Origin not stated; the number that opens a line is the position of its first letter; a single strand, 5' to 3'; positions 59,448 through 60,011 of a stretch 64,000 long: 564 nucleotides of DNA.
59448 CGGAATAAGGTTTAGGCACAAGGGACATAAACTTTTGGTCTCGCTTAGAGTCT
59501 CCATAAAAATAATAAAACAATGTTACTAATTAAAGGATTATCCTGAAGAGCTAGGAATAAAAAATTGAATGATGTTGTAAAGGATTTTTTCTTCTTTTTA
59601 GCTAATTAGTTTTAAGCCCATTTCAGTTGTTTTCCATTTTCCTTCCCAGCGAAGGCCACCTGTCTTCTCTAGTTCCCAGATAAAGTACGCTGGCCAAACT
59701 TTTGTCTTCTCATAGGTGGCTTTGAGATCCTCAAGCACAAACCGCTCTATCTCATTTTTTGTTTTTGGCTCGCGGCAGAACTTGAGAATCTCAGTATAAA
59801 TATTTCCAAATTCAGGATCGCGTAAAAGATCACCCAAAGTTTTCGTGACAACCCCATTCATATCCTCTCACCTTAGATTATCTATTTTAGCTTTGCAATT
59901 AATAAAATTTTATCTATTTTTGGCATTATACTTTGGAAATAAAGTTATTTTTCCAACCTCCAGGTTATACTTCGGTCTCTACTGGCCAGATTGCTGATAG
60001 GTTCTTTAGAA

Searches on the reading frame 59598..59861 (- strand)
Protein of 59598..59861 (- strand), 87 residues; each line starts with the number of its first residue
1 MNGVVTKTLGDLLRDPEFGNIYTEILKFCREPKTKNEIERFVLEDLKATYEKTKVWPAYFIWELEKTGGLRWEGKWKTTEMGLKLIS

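Call 3: search_protein_families(library=pfam, proteins=[window:59598-59861:-], max_evalue=0.01)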
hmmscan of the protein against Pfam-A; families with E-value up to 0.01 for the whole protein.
window:59598-59861:- (87 aa): 0 families

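Call 4: search_protein_families(library=ncbifam, proteins=[window:59598-59861:-], max_evalue=0.01)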
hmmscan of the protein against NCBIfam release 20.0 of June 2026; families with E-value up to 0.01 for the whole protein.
window:59598-59861:- (87 aa): 0 families

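Call 50: search_protein_families(library=pfam, proteins=[window:59598-59861:-], max_evalue=0.01)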
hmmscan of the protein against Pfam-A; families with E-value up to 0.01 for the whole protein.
window:59598-59861:- (87 aa): 0 families

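Call 93: search_solved_structures(query=window:59598-59861:-, max_evalue=5)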
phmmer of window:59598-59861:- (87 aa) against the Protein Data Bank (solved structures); distinct sequences matched with E-value up to 5: 1.
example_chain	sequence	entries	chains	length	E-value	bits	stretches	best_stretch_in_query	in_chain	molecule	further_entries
5sva_T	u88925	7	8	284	0.14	15.5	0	16-81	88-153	Mediator of RNA polymerase II transcription subunit 4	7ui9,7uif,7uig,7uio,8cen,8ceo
